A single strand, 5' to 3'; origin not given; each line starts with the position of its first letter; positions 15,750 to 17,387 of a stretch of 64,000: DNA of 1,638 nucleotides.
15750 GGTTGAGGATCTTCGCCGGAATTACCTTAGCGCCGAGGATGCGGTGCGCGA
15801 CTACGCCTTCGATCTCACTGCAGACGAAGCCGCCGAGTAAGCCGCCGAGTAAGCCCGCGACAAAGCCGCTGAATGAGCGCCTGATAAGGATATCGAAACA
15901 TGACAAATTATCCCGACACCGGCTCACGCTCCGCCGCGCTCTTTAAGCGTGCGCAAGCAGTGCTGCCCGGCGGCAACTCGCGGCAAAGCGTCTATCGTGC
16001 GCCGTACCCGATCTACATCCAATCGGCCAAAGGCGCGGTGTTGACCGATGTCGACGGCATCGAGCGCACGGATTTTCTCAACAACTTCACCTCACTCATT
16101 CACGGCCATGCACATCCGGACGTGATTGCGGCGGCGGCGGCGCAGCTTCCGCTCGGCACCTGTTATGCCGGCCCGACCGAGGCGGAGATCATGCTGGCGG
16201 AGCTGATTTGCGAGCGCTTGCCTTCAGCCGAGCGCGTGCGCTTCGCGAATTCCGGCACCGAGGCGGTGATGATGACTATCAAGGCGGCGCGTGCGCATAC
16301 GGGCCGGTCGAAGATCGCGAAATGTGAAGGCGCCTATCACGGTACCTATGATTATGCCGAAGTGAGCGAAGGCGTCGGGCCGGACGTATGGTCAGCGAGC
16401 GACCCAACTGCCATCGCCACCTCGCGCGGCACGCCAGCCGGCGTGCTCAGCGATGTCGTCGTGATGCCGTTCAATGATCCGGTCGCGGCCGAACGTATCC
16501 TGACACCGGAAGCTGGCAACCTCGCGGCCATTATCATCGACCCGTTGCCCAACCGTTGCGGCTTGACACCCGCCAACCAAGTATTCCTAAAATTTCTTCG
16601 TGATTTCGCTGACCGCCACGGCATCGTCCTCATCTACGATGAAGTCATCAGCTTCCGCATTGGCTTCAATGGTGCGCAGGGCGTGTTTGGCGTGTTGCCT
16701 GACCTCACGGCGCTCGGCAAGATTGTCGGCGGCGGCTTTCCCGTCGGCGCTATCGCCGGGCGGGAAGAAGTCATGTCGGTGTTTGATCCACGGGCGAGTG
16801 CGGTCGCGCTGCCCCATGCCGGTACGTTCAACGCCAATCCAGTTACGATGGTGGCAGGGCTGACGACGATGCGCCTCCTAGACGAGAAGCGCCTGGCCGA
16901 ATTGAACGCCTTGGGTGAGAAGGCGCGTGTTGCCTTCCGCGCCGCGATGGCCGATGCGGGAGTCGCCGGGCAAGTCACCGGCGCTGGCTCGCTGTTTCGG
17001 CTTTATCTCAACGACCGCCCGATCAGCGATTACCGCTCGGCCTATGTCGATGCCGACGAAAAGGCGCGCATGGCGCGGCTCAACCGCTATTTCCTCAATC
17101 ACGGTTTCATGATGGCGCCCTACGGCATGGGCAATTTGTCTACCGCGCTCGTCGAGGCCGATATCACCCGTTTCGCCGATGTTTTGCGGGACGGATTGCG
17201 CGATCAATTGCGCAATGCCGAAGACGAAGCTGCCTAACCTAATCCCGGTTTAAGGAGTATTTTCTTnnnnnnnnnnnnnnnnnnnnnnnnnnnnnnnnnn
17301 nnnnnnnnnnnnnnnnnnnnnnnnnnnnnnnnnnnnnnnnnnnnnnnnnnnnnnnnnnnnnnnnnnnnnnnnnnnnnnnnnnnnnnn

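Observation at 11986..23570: Candidate undescribed catabolic module: ATP-dependent hydantoinase/oxoprolinase homologues + class III aminotransferase + BKACE + ketoreductase + ABM monooxygenase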

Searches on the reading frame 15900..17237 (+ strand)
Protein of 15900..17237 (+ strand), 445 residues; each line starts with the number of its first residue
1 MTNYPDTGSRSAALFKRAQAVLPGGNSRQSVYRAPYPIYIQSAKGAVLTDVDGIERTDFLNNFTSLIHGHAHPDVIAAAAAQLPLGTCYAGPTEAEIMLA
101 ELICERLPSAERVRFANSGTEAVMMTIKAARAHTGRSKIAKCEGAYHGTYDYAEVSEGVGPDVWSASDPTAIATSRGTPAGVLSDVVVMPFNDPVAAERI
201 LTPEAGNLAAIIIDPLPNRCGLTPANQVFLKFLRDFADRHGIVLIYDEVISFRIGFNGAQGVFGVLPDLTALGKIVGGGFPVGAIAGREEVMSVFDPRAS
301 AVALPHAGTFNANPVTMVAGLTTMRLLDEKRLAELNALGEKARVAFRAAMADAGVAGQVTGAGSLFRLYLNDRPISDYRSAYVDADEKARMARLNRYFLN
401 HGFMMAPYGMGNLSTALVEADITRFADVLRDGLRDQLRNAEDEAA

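Call 3: search_protein_families(library=pfam, proteins=[window:15900-17237:+])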
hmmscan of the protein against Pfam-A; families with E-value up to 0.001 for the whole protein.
window:15900-17237:+ (445 aa): 1 family
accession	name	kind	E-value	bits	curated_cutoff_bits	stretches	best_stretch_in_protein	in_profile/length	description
PF00202.27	Aminotran_3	-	6.2e-53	180.4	30.5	1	35-386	8-358/403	Aminotransferase class-III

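Call 4: search_protein_families(library=ncbifam, proteins=[window:15900-17237:+])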
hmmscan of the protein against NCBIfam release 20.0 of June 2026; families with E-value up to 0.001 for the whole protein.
window:15900-17237:+ (445 aa): 69 families (the best 25 are shown)
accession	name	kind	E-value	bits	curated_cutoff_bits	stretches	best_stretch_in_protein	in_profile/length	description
NF000818.0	PRK00062.1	subfamily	2.7e-102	342.7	398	1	9-432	4-423/429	glutamate-1-semialdehyde 2,1-aminomutase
TIGR00713.1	hemL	equivalog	6.2e-97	324.9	527.3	1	11-424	2-411/423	glutamate-1-semialdehyde 2,1-aminomutase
NF009055.0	PRK12389.1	equivalog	1.3e-85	287.6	637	1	9-426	4-418/431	glutamate-1-semialdehyde 2,1-aminomutase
NF041362.1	GntE_guanitoxin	equivalog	4.8e-79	265.9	525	1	9-421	6-421/426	guanitoxin biosynthesis PLP-dependent transaminase GntE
NF001864.0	PRK00615.1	equivalog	3.3e-50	170.9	706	1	11-419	7-412/433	glutamate-1-semialdehyde aminotransferase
NF004856.0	PRK06209.1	equivalog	2.1e-49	168.3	486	1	10-364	10-354/450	glutamate-1-semialdehyde 2,1-aminomutase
NF005453.0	PRK07046.1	subfamily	9.6e-47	159.6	425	1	10-434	29-449/453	transaminase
NF004426.0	PRK05769.1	equivalog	1.1e-43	149.6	552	2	205-373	219-382/441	acetyl ornithine aminotransferase family protein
NF005985.0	PRK08088.1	equivalog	1.9e-43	148.7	713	1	14-370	7-359/426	4-aminobutyrate--2-oxoglutarate transaminase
NF005993.0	PRK08117.1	subfamily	2.2e-40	138.6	574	1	38-371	27-368/433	aspartate aminotransferase family protein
TIGR00707.1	argD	subfamily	1.4e-39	136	410.05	1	35-379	8-338/381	acetylornithine/succinylornithine family transaminase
NF002874.0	PRK03244.1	equivalog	1.5e-38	132.6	457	1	31-372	21-343/399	acetylornithine transaminase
NF006368.0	PRK08593.1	equivalog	1.9e-38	132.2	570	2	205-363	207-362/448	aspartate aminotransferase family protein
NF005692.0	PRK07495.1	equivalog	4.7e-37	127.6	724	2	206-373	197-361/425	4-aminobutyrate--2-oxoglutarate transaminase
NF004714.0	PRK06058.1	subfamily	1.2e-35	123.1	639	2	205-370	221-383/447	4-aminobutyrate--2-oxoglutarate transaminase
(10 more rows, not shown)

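Call 21: search_solved_structures(query=window:15900-17237:+, max_evalue=1e-30)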
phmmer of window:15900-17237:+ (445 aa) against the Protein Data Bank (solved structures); distinct sequences matched with E-value up to 1e-30: 33.
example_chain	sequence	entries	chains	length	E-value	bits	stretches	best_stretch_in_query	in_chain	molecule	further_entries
6k8h_A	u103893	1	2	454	1.3e-137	462.6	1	4-436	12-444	Aminotransferase class-III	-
6ssd_A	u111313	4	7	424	2e-113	382.9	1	9-431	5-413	ForI-PLP | ForI-PMP | ForI-LCS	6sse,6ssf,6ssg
2epj_A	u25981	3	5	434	5.4e-75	256.4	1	7-438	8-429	Glutamate-1-semialdehyde 2,1-aminomutase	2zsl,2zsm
5i92_A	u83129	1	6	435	1.6e-73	251.5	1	9-412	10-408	Glutamate-1-semialdehyde 2,1-aminomutase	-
3bs8_A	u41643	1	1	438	2.6e-72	247.5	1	10-423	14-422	Glutamate-1-semialdehyde 2,1-aminomutase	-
3k28_A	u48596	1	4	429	4.4e-72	246.8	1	10-421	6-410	Glutamate-1-semialdehyde 2,1-aminomutase 2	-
6w80_A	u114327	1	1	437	6.3e-72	246.3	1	9-422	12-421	Glutamate-1-semialdehyde 2,1-aminomutase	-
2gsa_A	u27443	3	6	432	4.8e-69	236.7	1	4-423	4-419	GLUTAMATE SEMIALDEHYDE AMINOTRANSFERASE | PROTEIN (GLUTAMATE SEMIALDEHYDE AMINOTRANSFERASE)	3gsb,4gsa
2hoy_A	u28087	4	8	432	4.9e-69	236.7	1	4-423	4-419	Glutamate-1-semialdehyde 2,1-aminomutase (GSAM) apo-form | Glutamate-1-semialdehyde 2,1-aminomutase (GSAM) pmp-form | Glutamate-1-semialdehyde 2,1-aminomutase (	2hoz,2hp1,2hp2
3fqa_A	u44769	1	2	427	5.4e-69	236.6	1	11-423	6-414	Glutamate-1-semialdehyde 2,1-aminomutase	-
3fq8_A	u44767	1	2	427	5.4e-69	236.6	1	11-423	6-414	Glutamate-1-semialdehyde 2,1-aminomutase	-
3fq7_A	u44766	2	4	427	1.2e-68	235.4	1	11-423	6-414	Glutamate-1-semialdehyde 2,1-aminomutase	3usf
2cfb_A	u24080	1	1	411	6.2e-68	233.1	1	35-428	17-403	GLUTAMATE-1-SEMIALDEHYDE 2,1-AMINOMUTASE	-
3l44_A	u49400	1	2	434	5.6e-67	230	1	10-408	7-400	Glutamate-1-semialdehyde 2,1-aminomutase 1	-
4ao9_A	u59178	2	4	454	2.6e-66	227.8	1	5-427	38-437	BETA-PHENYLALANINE AMINOTRANSFERASE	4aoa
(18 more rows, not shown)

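Call 41: search_solved_structures(query=window:15900-17237:+, max_evalue=1e-100, show_alignments=2)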
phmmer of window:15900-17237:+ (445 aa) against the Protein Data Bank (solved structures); distinct sequences matched with E-value up to 1e-100: 2.
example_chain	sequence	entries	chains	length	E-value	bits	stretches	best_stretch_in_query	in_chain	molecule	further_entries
6k8h_A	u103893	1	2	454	1.3e-137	462.6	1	4-436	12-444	Aminotransferase class-III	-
6ssd_A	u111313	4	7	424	2e-113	382.9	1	9-431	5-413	ForI-PLP | ForI-PMP | ForI-LCS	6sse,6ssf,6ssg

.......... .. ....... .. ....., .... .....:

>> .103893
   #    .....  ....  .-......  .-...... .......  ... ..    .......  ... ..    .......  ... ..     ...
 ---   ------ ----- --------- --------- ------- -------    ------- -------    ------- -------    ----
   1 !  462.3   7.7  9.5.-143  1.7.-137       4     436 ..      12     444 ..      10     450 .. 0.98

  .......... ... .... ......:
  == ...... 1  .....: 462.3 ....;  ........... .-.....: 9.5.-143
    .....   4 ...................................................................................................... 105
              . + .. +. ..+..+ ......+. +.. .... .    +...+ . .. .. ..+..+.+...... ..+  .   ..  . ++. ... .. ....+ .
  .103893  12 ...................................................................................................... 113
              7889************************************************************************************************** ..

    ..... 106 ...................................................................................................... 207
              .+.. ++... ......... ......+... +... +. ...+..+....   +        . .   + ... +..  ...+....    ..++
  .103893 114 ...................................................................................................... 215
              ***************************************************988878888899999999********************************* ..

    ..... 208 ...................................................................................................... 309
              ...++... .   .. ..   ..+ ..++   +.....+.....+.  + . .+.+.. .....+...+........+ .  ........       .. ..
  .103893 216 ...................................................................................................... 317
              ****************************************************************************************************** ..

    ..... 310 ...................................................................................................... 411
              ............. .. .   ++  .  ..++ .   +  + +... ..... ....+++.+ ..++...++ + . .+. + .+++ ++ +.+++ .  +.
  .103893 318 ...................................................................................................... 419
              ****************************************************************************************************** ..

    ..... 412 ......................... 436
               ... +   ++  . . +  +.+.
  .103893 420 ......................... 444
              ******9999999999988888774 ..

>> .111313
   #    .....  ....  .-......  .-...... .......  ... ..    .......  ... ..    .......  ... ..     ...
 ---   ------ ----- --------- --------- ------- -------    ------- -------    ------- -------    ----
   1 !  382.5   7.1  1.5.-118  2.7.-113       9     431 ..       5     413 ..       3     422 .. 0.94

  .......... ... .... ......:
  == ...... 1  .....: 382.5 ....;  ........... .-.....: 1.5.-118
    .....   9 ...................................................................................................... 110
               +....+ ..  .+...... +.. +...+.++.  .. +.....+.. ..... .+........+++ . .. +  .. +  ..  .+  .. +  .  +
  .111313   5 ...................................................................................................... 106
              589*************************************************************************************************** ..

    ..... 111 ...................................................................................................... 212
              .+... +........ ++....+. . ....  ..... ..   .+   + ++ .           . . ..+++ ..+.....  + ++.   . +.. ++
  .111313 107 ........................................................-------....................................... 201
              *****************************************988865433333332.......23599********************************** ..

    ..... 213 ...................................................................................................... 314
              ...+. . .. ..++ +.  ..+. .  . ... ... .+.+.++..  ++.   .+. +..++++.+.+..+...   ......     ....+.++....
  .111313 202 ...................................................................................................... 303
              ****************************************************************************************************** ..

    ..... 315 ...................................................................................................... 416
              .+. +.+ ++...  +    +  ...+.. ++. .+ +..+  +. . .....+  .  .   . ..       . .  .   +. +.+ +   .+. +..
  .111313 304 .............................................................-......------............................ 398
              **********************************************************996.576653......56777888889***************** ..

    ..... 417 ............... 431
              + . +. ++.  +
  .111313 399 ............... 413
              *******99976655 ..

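Call 47: find_related_loci(query=A2, collection=metagenome_contigs, flank=10000)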
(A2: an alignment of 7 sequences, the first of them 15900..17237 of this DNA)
Query A2 (445 aa) in metagenome_contigs; peptide patterns used: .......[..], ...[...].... (x = any residue, [..] = any of these).
600 stretches matched a pattern (row limit reached: there are more); 564 encode a relative of the query (tblastn E <= 1e-3); the best 80 are kept; 80 distinct loci.
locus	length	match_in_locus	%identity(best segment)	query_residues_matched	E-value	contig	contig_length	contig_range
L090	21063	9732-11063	83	1-444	0e+0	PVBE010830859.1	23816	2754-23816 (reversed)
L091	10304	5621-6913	57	4-433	2e-169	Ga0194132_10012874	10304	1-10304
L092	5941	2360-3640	58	4-429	4e-159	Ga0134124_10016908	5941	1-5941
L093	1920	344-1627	57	3-429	1e-170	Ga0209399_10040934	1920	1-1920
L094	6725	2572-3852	56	4-429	9e-156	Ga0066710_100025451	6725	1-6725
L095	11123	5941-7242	55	4-436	4e-155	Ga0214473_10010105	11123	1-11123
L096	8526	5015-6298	56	3-429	4e-155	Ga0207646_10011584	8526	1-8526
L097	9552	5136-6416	57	4-429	3e-154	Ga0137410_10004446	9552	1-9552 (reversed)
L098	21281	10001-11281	54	4-433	2e-153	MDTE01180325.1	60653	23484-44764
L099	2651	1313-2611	55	4-435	1e-162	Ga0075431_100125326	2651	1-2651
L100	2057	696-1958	57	3-422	6e-165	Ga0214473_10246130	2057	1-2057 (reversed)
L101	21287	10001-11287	54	4-433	1e-152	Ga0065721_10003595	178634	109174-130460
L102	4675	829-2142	55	8-442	2e-155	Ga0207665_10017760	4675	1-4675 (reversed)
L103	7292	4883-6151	56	8-429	2e-152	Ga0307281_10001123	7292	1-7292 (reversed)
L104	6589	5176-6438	55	1-422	2e-152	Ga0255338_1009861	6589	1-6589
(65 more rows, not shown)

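Call 53: search_protein_families(library=pfam, proteins=[L090:520-1506:+, L090:1733-3502:+, L090:3499-5535:+, L090:15875-17923:+, L090:16495-18072:+, L090:18069-20111:+, L090:20320-21057:-, L091:577-1773:+, L091:7880-8800:+, L091:8713-9729:+])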
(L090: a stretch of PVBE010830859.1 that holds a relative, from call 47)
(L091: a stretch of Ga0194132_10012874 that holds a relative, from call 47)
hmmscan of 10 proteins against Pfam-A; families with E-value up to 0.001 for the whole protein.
L090:520-1506:+ (328 aa): 1 family
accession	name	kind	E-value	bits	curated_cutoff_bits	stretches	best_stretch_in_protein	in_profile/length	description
PF02826.25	2-Hacid_dh_C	-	1.4e-50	171.6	25.1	1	112-286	7-178/178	D-isomer specific 2-hydroxyacid dehydrogenase, NAD binding domain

L090:1733-3502:+ (589 aa): 1 family
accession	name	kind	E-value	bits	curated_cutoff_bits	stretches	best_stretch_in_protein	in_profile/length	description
PF02538.19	Hydantoinase_B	-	1.5e-154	515.8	26.8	1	17-546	1-519/519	Hydantoinase B/oxoprolinase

L090:3499-5535:+ (678 aa): 3 families
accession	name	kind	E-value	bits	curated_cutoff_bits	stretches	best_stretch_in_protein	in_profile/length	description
PF01968.24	Hydantoinase_A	-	2.2e-92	309.8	22.9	1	199-485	1-289/291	Hydantoinase/oxoprolinase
PF05378.19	Hydant_A_N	-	1.3e-50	172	25.2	1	4-178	2-175/176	Hydantoinase/oxoprolinase N-terminal region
PF19278.4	Hydant_A_C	-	1.8e-08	34.4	21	1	501-670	12-187/193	Hydantoinase/oxoprolinase C-terminal domain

L090:15875-17923:+ (682 aa): 12 families
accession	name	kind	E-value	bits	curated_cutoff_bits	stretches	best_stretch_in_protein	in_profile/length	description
PF00724.26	Oxidored_FMN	-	1.2e-58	199.4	27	1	27-358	2-340/342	NADH:flavin oxidoreductase / NADH oxidase family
PF07992.20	Pyr_redox_2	-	9.5e-15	55.2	26.1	1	408-513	2-122/291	Pyridine nucleotide-disulphide oxidoreductase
PF01266.30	DAO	-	2.9e-10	40.6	27.9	1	408-450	1-44/353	FAD dependent oxidoreductase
PF00070.33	Pyr_redox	-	3.2e-10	40.8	22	1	409-444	2-37/82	Pyridine nucleotide-disulphide oxidoreductase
PF12831.13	FAD_oxidored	-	1.3e-08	35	27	1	408-452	1-45/416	FAD dependent oxidoreductase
PF13450.12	NAD_binding_8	-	5.1e-07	30.3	21.9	1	411-445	1-35/68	NAD(P)-binding Rossmann-like domain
PF03486.20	HI0933_like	-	8.3e-07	29.1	50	1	408-448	2-42/244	HI0933-like protein Rossmann domain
PF00890.30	FAD_binding_2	-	9.6e-07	28.8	20.4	1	408-450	1-43/414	FAD binding domain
PF13738.12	Pyr_redox_3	-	0.00015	21.6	30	0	410-445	1-36/305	Pyridine nucleotide-disulphide oxidoreductase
PF13241.12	NAD_binding_7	-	0.00019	22.4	22.1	0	407-501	8-72/104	Putative NAD(P)-binding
PF01494.25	FAD_binding_3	-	0.00036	20.3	22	1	408-438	3-33/349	FAD binding domain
PF01946.23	Thi4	-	0.00053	19.7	26.2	1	407-444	18-56/235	Thi4 family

L090:16495-18072:+ (525 aa): 0 families

L090:18069-20111:+ (680 aa): 10 families
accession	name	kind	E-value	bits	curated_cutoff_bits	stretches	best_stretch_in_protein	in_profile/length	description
PF00724.26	Oxidored_FMN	-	1.4e-51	176.3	27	1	7-341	2-341/342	NADH:flavin oxidoreductase / NADH oxidase family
PF13450.12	NAD_binding_8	-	8.6e-08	32.8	21.9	1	392-427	1-36/68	NAD(P)-binding Rossmann-like domain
PF07992.20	Pyr_redox_2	-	1.7e-07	31.4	26.1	1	389-420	2-175/291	Pyridine nucleotide-disulphide oxidoreductase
PF03486.20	HI0933_like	-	6e-06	26.3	50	1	389-429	2-42/244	HI0933-like protein Rossmann domain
PF12831.13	FAD_oxidored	-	1.6e-05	24.8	27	1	390-427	2-39/416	FAD dependent oxidoreductase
PF01946.23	Thi4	-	3.7e-05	23.5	26.2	1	388-426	18-57/235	Thi4 family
PF01266.30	DAO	-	5.8e-05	23.2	27.9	1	389-425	1-38/353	FAD dependent oxidoreductase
PF00890.30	FAD_binding_2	-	0.00011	21.9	20.4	1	390-429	2-41/414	FAD binding domain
PF00070.33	Pyr_redox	-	0.00014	22.7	22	0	389-421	1-33/82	Pyridine nucleotide-disulphide oxidoreductase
PF01134.28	GIDA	-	0.00025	20.7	22.1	1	389-420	1-32/391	Glucose inhibited division protein A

L090:20320-21057:- (245 aa): 2 families
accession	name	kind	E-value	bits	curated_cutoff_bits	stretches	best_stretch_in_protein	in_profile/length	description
PF01740.26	STAS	-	7.7e-19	67.9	22.6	1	126-233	3-106/106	STAS domain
PF00916.26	Sulfate_transp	-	1.8e-15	57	23.2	1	1-67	306-373/380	Sulfate permease family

L091:577-1773:+ (398 aa): 3 families
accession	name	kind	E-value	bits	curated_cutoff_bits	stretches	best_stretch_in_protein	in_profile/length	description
PF13458.12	Peripla_BP_6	-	2.9e-50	172.3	31.7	1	29-376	1-342/343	Periplasmic binding protein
PF13433.12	Peripla_BP_5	-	2e-18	67.1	27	1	30-100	1-72/363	Periplasmic binding protein domain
PF01094.35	ANF_receptor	-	1.8e-08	34.3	25.4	1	50-252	3-204/353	Receptor family ligand binding region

L091:7880-8800:+ (306 aa): 2 families
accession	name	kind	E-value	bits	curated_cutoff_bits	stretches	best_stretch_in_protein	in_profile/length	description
PF00892.27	EamA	-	9.8e-19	68.4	28.2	2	158-293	3-134/135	EamA-like transporter family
PF10639.15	TMEM234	-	0.00089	19.8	30.1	0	214-292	33-112/113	Putative transmembrane family 234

L091:8713-9729:+ (338 aa): 1 family
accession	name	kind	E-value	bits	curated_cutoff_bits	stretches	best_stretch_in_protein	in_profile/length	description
PF02653.21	BPD_transp_2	-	2.6e-31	109.2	26.8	1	42-320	2-268/269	Branched-chain amino acid transport system / permease component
